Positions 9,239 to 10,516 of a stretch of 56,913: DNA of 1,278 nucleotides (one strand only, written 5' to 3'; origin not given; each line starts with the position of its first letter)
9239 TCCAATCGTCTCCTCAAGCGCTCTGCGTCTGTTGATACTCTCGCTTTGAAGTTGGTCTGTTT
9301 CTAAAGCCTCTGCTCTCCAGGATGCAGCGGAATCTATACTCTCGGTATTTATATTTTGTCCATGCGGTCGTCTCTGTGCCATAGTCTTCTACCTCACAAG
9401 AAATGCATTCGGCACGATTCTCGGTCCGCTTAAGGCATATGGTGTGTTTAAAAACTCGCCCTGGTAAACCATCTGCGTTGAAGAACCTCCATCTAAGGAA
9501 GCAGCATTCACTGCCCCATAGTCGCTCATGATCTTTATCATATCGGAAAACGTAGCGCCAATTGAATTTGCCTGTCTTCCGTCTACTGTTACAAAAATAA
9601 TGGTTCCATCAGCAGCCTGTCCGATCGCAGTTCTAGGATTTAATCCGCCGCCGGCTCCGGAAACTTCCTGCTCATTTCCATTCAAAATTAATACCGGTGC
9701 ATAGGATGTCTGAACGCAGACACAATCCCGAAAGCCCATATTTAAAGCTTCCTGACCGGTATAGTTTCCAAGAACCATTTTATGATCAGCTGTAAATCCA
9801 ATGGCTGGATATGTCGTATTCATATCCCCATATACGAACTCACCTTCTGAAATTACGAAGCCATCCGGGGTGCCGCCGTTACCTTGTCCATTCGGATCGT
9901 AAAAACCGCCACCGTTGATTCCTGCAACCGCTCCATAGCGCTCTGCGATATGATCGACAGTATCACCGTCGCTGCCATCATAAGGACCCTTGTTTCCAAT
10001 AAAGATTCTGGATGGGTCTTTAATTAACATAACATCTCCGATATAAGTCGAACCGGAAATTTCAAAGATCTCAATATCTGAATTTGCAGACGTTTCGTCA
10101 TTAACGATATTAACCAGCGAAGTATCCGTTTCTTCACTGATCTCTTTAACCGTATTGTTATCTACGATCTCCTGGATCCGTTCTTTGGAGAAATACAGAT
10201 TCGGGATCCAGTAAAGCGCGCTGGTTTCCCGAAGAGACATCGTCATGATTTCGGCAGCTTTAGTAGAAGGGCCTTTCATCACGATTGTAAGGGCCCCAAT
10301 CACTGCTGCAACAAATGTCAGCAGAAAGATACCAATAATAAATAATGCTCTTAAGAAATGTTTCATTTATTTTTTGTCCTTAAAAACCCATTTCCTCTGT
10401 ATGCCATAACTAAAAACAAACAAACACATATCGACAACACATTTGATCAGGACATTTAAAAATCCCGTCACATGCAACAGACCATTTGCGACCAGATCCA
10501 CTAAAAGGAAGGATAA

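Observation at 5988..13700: Six-gene operon combining GlcNAc/phosphodiester-acting families, four with extracytoplasmic domains (candidate wall-glycopolymer editing pathway)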

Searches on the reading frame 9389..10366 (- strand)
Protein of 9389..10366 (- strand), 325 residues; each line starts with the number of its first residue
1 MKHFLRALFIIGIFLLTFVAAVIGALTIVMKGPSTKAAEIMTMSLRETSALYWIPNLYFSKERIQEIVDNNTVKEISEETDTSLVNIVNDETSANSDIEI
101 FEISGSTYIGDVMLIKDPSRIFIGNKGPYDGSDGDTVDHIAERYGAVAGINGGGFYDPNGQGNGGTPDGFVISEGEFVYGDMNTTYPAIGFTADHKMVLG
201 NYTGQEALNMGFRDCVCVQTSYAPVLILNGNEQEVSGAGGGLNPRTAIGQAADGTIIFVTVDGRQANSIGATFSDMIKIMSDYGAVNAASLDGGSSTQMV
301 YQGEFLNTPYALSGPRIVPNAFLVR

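Call 3: search_protein_families(library=pfam, proteins=[window:9389-10366:-], max_evalue=0.01)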
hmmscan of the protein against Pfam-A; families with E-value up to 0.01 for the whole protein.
window:9389-10366:- (325 aa): 1 family
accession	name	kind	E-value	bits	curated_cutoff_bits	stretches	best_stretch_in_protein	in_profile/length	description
PF09992.14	NAGPA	-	3.9e-42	144.7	25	1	144-324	1-168/169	Phosphodiester glycosidase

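Call 4: search_protein_families(library=ncbifam, proteins=[window:9389-10366:-], max_evalue=0.01)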
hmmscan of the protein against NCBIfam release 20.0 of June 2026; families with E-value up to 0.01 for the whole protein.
window:9389-10366:- (325 aa): 0 families

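Call 11: find_homologous_proteins(query=window:9389-10366:-, max_evalue=1e-10)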
Query window:9389-10366:- (325 aa): 6958 proteins with E <= 1e-10 among 8000 candidates; the best 120 are listed.
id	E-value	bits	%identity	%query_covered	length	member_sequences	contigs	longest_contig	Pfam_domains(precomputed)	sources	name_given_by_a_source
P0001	2.0e-209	712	99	100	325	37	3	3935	PF09992.15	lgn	-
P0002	6.3e-186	635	88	100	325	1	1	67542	PF09992.15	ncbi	-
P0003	3.3e-182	622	86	100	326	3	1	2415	PF09992.15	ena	-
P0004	5.0e-179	612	85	100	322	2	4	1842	PF09992.15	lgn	-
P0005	1.8e-178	610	84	100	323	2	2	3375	PF09992.15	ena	-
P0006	1.3e-176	604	84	100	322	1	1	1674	PF09992.15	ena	-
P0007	3.5e-176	603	83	100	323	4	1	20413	PF09992.15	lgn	-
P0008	3.3e-175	599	83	100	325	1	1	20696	PF09992.15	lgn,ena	-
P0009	8.4e-174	595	82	100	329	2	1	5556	PF09992.15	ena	-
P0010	1.4e-173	594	82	100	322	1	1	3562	PF09992.15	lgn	-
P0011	3.3e-172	590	81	100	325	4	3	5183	PF09992.15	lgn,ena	-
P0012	1.2e-171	588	82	100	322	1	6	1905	PF09992.15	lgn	-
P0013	3.4e-171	586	81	100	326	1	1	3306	PF09992.15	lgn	-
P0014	2.0e-159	548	76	100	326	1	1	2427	PF09992.15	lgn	-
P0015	3.0e-158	544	77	100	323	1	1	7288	PF09992.15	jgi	-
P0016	9.2e-157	539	75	100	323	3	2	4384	PF09992.15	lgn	-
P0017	4.4e-156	537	75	100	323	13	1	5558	PF09992.15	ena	-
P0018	2.6e-155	534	74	100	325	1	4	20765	PF09992.15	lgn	-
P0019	2.3e-154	531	74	100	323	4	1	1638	PF09992.15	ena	-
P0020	3.1e-154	531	74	100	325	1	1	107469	PF09992.15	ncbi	-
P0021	3.4e-154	530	76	100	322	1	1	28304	PF09992.15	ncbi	-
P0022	6.2e-154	530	75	100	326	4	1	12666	PF09992.15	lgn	-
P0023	1.2e-153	529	75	100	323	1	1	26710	PF09992.15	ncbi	-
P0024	3.4e-153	527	74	100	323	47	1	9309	PF09992.15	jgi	-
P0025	2.4e-152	524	75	100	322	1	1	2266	PF09992.15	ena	-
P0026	4.2e-151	520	73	99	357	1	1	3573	PF09992.15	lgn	-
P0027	3.3e-150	517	72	100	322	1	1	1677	PF09992.15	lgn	-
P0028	8.2e-150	516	71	100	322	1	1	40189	PF09992.15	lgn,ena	-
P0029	5.5e-147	507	75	95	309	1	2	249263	PF09992.15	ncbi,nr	ncbi:MAG: phosphodiester glycosidase family protein [Lachnospiraceae bacterium]|nr:phosphodiester gl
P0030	2.3e-140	485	67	100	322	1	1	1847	PF09992.15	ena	-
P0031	1.3e-132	460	64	100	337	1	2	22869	PF09992.15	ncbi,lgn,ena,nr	ncbi:MAG: phosphodiester glycosidase family protein [Lachnospiraceae bacterium]|nr:phosphodiester gl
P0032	1.2e-130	453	64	100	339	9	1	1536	PF09992.15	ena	-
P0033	5.2e-128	444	63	100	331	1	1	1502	PF09992.15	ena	-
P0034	9.2e-128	444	66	93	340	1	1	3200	PF09992.15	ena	-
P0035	1.7e-127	443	62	96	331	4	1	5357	PF09992.15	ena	-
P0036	2.2e-127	442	63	100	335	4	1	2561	PF09992.15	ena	-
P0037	2.6e-127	442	62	96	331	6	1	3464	PF09992.15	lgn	-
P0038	2.9e-127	442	62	96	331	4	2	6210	PF09992.15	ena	-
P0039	4.7e-127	441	62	100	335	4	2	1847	PF09992.15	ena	-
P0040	4.2e-122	425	63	100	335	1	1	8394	PF09992.15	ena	-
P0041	1.6e-116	407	80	71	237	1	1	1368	PF09992.15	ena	-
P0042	1.9e-111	390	60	93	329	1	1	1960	PF09992.15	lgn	-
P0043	1.1e-107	378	56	98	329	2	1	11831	PF09992.15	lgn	-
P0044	1.3e-106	374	54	100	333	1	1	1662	PF09992.15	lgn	-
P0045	5.1e-104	366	52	100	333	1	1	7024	PF09992.15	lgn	-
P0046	2.8e-95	337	50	95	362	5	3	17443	PF09992.15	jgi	jgi:exopolysaccharide biosynthesis protein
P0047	2.6e-94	334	48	99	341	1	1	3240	PF09992.15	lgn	-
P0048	3.0e-94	334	49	99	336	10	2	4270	PF09992.15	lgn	-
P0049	4.1e-94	333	46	100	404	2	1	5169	PF09992.15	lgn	-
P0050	3.0e-93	330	48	100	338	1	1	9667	PF09992.15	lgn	-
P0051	3.1e-93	330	48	99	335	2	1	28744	PF09992.15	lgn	-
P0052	3.2e-93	330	47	100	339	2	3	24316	PF09992.15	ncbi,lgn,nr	ncbi:MAG: phosphodiester glycosidase family protein [Thermoflexaceae bacterium]|nr:phosphodiester gl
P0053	3.7e-93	330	48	98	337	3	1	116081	PF09992.15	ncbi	-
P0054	4.3e-93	330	49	100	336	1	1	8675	PF09992.15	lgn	-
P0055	1.3e-92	328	48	100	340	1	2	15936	PF09992.15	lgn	-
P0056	1.5e-92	328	48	99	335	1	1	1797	PF09992.15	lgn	-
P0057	3.2e-92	327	49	98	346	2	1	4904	PF09992.15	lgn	-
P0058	3.7e-92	327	48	99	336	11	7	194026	PF09992.15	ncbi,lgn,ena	-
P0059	3.6e-91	323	50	98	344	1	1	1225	PF09992.15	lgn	-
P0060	4.8e-91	323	49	99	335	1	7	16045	PF09992.15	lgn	-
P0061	8.0e-91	322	47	99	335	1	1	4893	PF09992.15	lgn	-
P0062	8.7e-91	322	48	99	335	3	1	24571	PF09992.15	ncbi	-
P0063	8.9e-91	322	50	92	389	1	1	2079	PF09992.15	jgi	-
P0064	1.2e-90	322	47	99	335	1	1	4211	PF09992.15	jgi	-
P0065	1.3e-90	322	47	99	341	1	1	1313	PF09992.15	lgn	-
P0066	1.4e-90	322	48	96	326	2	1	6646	PF09992.15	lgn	-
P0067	1.5e-90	321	47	99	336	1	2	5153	PF09992.15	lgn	-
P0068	1.5e-90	321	47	99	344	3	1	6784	PF09992.15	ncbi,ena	-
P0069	1.5e-90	321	47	100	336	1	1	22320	PF09992.15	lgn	-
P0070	1.7e-90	321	50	92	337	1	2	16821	PF09992.15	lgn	-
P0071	1.9e-90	321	47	100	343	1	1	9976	PF09992.15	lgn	-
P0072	2.0e-90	321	48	98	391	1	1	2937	PF09992.15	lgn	-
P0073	2.3e-90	321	47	97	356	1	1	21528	PF09992.15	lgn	-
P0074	4.1e-90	320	46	100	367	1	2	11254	PF09992.15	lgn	-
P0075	4.2e-90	320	51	92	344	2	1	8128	PF09992.15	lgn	-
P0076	1.0e-89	319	47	98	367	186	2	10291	PF09992.15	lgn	-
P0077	1.1e-89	319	48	99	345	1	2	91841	PF09992.15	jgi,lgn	jgi:exopolysaccharide biosynthesis protein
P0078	1.1e-89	319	47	99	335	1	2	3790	PF09992.15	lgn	-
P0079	1.6e-89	318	48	99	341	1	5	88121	PF09992.15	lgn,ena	-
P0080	4.3e-89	317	49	100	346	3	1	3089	PF09992.15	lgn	-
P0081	4.6e-89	316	48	92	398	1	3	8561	PF09992.15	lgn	-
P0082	5.7e-89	316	47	98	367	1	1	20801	PF09992.15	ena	-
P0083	1.2e-88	315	45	99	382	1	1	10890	PF09992.15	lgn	-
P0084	3.1e-88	314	46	99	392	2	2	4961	PF09992.15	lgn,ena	-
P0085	6.6e-88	313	46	99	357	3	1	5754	PF09992.15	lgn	-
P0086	7.2e-88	313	49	92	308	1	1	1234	PF09992.15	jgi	jgi:exopolysaccharide biosynthesis protein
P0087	7.4e-88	313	49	98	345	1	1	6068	PF09992.15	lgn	-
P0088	9.0e-88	312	45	100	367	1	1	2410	PF09992.15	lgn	-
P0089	9.2e-88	312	46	98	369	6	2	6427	PF09992.15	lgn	-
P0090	1.1e-87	312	50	99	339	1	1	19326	PF09992.15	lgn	-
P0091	1.5e-87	311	46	100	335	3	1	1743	PF09992.15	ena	-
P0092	2.8e-87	311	46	99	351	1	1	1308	PF09992.15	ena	-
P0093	4.9e-87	310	46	94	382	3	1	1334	PF09992.15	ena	-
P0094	5.3e-87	310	48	100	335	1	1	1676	PF09992.15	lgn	-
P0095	5.5e-87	310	48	98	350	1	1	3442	PF09992.15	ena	-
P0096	5.7e-87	310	46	98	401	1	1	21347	PF09992.15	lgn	-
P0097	5.9e-87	310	47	98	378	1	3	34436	PF09992.15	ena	-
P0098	6.0e-87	310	48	98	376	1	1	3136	PF09992.15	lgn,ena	-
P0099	7.2e-87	309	47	98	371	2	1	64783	PF09992.15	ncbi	-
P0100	9.2e-87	309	47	100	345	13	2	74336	PF09992.15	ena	-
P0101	9.4e-87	309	47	98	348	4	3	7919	PF09992.15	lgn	-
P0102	1.3e-86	308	47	98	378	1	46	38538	PF09992.15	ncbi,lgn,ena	-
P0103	1.6e-86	308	50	98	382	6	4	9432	PF09992.15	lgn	-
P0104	1.7e-86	308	47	98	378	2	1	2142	PF09992.15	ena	-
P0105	2.0e-86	308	46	92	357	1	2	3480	PF09992.15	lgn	-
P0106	2.1e-86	308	48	99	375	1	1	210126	PF09992.15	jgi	-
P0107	2.1e-86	308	47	92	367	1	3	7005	PF09992.15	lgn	-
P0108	2.8e-86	307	46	96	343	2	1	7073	PF09992.15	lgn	-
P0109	3.1e-86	307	48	98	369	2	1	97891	PF09992.15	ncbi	-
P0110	3.1e-86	307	47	98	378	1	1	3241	PF09992.15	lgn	-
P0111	3.4e-86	307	46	100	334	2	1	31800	PF09992.15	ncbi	ncbi:MAG: phosphodiester glycosidase family protein [Lachnospiraceae bacterium]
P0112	3.4e-86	307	49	96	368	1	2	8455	PF09992.15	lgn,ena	-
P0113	4.7e-86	307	47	98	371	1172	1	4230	PF09992.15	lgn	-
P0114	5.1e-86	306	48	92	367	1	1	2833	PF09992.15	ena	-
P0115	5.2e-86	306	46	100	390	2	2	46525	PF09992.15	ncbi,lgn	-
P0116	5.3e-86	306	48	98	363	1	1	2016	PF09992.15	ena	-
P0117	5.4e-86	306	49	98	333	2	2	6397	PF09992.15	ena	-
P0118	6.1e-86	306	45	98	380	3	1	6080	PF09992.15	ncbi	-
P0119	6.5e-86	306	47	92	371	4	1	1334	PF09992.15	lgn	-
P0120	7.6e-86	306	50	93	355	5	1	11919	PF09992.15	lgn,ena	-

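Call 14: find_related_loci(query=A1, collection=genome_contigs, flank=10000)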
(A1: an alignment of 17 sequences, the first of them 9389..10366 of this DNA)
Query A1 (325 aa) in genome_contigs; peptide patterns used: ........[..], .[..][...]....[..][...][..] (x = any residue, [..] = any of these).
600 stretches matched a pattern (row limit reached: there are more); 585 encode a relative of the query (tblastn E <= 1e-3); the best 80 are kept; 80 distinct loci.
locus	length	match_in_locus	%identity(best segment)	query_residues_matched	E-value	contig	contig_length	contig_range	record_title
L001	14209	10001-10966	75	1-325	1e-163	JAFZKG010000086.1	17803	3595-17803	MAG: Lachnospiraceae bacterium isolate RGIG7843 Water_buffalos_Reticulum-4__c480277, whole genome shotgun sequence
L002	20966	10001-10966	74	1-325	2e-160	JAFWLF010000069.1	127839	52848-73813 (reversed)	MAG: Lachnospiraceae bacterium isolate RGIG5841 Sheep_Jejunum-1__c123919, whole genome shotgun sequence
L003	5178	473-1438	74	1-325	6e-163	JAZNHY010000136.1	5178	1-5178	MAG: Lachnospiraceae bacterium isolate T1900044688_TS20190154.MAGScoT_cleanbin_000029 SGB_1741_k141_335200, whole genome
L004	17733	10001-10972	47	2-324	1e-98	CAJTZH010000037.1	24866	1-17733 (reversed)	MAG TPA_asm: uncultured Lachnospiraceae bacterium isolate MGBC120314 genome assembly, contig: MGBC120314.37, whole genom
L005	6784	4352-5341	47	2-324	1e-96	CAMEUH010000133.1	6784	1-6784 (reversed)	MAG: uncultured Eubacteriaceae bacterium isolate SRR15057922_bin.16_metaWRAP_v1.3_MAG genome assembly, contig: ERZ104074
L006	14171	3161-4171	47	1-325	2e-96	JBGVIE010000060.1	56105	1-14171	MAG: Lachnospiraceae bacterium isolate fecal_MAG_327 fecal_MAG_327_contig_0060, whole genome shotgun sequence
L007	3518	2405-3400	47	6-325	5e-97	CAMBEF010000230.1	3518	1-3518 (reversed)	MAG: uncultured Bacteroides sp. isolate SRR17382107_bin.5_metaWRAP_v1.3_MAG genome assembly, contig: ERZ10544659.17100,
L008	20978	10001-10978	46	1-324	3e-93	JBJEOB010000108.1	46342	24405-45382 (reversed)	MAG: Lachnospiraceae bacterium isolate LOHA06_bin.032 NODE_391_length_46342_cov_7.884287, whole genome shotgun sequence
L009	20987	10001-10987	46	1-324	6e-93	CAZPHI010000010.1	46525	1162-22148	MAG TPA_asm: uncultured Lachnospiraceae bacterium isolate SRP192927_co8_25 genome assembly, contig: NODE_564_length_4652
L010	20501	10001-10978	46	1-324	2e-92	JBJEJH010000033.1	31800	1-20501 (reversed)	MAG: Lachnospiraceae bacterium isolate PUUB64_bin.013 NODE_393_length_31800_cov_8.989636, whole genome shotgun sequence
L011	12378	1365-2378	44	4-325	6e-91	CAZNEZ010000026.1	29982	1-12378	MAG TPA_asm: uncultured Lachnospiraceae bacterium isolate SRP192927_co8_20 genome assembly, contig: NODE_1145_length_299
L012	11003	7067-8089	45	2-324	5e-91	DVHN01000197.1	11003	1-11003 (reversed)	MAG TPA_asm: Candidatus Fimimorpha faecalis isolate ChiW13-3771 ChiW13__C165109_L11003_SRR5514886, whole genome shotgun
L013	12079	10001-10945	46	6-325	1e-90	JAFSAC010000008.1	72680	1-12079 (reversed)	MAG: Clostridia bacterium isolate RGIG2955 Goat_Rectum-1__c66905, whole genome shotgun sequence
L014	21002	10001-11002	45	1-324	1e-89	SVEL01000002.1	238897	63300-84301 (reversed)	MAG: Lachnospiraceae bacterium isolate SIG305 NODE_611_length_238897_cov_5.138372, whole genome shotgun sequence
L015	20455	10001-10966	45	1-325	1e-88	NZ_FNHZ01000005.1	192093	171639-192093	Lachnospira pectinoschiza strain M83, whole genome shotgun sequence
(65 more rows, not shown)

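Call 23: search_solved_structures(query=window:9389-10366:-, max_evalue=0.01, show_alignments=2)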
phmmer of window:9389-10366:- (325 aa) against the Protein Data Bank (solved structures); distinct sequences matched with E-value up to 0.01: 8.
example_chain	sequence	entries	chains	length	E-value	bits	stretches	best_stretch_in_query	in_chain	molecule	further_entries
6ozd_A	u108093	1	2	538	1.1e-12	50.7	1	240-320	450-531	Putative exported protein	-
6u11_A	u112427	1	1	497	1.3e-06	30.8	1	242-309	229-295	EGF-like domain-containing protein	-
5h3k_A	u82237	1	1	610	1.2e-05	27.6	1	244-308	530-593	Slr0280 protein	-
6pku_A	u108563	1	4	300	2.1e-05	26.8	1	241-309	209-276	N-acetylglucosamine-1-phosphodiester alpha-N-acetylglucosaminidase (NAGPA)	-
6pky_A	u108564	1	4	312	2.5e-05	26.6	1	242-309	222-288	N-acetylglucosamine-1-phosphodiester alpha-N-acetylglucosaminidase (NAGPA)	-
3ohg_A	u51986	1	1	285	2.6e-05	26.5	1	237-302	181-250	Uncharacterized protein from DUF2233 family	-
6pki_A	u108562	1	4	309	3.1e-05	26.2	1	242-309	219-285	N-acetylglucosamine-1-phosphodiester alpha-N-acetylglucosaminidase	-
6pkg_A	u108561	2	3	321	3.8e-05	25.9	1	242-309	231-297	N-acetylglucosamine-1-phosphodiester alpha-N-acetylglucosaminidase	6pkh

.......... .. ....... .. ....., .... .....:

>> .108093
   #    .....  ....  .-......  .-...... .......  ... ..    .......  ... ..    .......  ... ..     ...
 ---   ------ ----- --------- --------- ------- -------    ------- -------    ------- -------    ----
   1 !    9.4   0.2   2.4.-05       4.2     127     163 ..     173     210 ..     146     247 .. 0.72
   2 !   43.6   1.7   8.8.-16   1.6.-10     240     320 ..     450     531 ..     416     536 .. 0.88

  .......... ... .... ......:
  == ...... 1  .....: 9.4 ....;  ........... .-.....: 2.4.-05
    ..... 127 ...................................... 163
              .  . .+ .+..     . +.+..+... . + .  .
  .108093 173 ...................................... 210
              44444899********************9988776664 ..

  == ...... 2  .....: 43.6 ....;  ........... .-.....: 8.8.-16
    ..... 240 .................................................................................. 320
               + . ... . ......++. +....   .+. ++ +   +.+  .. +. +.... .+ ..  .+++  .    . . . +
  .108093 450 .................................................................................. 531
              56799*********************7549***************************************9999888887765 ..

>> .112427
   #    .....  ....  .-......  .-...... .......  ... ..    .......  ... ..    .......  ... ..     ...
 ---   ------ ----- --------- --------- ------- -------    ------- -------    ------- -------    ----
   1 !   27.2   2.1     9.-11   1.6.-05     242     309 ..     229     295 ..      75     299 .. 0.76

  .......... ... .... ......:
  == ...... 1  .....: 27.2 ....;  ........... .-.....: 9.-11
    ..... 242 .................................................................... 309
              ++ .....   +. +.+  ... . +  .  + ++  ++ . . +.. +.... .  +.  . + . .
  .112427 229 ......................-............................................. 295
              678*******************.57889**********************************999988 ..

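Call 36: search_solved_structures(query=A1, max_evalue=0.001, show_alignments=4)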
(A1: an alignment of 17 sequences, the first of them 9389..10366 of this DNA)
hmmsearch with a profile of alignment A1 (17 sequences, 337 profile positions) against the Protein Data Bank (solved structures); distinct sequences matched with E-value up to 0.001: 8.
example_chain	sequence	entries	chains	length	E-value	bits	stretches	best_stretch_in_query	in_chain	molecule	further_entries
6ozd_A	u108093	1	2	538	6.6e-19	71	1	253-333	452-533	Putative exported protein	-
6pki_A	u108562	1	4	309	3e-13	52.5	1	119-327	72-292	N-acetylglucosamine-1-phosphodiester alpha-N-acetylglucosaminidase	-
6pkg_A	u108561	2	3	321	3.9e-13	52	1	119-327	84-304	N-acetylglucosamine-1-phosphodiester alpha-N-acetylglucosaminidase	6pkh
6u11_A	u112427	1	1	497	5.5e-13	51.6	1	138-321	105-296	EGF-like domain-containing protein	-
6pku_A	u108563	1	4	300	3e-12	49.2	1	144-321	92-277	N-acetylglucosamine-1-phosphodiester alpha-N-acetylglucosaminidase (NAGPA)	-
6pky_A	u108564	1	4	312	3.1e-12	49.1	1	145-321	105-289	N-acetylglucosamine-1-phosphodiester alpha-N-acetylglucosaminidase (NAGPA)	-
5h3k_A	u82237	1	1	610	8.8e-09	37.8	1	254-331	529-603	Slr0280 protein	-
3ohg_A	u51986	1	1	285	3e-08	36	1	236-335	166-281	Uncharacterized protein from DUF2233 family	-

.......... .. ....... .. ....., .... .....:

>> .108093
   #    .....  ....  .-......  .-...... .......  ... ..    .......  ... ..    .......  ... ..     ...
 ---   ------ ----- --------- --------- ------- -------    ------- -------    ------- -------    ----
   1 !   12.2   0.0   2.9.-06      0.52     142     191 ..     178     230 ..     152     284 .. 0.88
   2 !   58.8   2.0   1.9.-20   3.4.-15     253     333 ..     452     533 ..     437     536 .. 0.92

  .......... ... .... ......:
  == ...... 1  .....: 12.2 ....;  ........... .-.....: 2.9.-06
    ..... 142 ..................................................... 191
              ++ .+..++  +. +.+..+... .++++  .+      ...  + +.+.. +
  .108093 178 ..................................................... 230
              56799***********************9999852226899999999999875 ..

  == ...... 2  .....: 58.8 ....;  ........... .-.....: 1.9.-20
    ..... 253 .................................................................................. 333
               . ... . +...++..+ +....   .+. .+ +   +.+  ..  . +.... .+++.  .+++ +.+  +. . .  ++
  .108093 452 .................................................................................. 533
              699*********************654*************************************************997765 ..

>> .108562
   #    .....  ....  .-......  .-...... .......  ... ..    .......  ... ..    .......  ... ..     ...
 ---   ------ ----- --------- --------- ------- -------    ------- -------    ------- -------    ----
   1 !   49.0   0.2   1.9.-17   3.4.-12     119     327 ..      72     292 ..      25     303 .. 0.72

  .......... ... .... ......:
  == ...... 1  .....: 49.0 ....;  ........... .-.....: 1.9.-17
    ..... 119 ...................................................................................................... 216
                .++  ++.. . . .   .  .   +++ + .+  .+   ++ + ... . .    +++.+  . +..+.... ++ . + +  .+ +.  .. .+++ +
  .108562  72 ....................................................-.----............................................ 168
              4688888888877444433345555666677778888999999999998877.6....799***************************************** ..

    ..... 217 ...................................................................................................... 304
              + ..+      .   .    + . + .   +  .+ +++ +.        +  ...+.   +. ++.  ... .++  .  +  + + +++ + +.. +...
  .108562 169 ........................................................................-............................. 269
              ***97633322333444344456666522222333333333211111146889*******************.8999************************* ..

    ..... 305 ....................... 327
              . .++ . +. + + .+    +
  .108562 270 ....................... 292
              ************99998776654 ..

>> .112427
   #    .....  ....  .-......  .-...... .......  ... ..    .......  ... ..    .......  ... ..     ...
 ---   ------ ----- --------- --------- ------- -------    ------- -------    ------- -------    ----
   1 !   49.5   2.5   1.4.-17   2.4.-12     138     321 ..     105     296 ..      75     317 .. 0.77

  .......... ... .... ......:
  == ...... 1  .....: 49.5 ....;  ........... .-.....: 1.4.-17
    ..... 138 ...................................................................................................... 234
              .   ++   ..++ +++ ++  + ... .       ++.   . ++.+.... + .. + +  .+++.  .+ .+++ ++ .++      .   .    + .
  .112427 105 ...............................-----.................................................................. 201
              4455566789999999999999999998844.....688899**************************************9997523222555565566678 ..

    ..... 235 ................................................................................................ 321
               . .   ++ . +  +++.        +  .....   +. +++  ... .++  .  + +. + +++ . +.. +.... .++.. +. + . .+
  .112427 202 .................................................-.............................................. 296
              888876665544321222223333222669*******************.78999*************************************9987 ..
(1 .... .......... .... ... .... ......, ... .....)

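Call 59: predict_structure(alignment_id=A1)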
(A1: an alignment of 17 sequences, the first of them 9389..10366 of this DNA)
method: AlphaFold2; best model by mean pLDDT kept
length: 325 residues; sequences in the alignment: 17
mean_pLDDT: 87.1   pTM: 0.86
mean pLDDT of the five models: 87.1, 86.0, 85.3, 84.6, 65.1
residues with pLDDT >= 90: 189; 70-90: 101; 50-70: 31; < 50: 4
segments of 3 or more residues with pLDDT < 50: 92-95
pLDDT, mean of each block of 10 residues (from residue 1): 84 93 90 89 83 90 91 80 82 65 90 95 92 90 96 72 77 94 92 94 94 88 86 83 92 96 71 93 96 83 83 77 95
secondary structure, 60 per line:
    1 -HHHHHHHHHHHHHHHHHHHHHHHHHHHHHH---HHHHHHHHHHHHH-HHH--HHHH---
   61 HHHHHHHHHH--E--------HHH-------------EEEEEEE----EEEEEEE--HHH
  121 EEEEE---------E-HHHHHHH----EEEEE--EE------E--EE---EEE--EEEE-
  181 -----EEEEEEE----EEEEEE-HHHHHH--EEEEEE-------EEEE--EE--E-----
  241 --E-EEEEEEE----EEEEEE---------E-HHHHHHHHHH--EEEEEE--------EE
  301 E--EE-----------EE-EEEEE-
elements in order: H2-31 H35-47 H54-57 H61-70 E98-104 E109-115 E121-125 H137-143 E148-152 E171-173 E176-179 E186-192 E197-202 H204-209 E212-217 E225-228 E245-251 E256-261 H273-282 E285-290 E299-301 E320-324
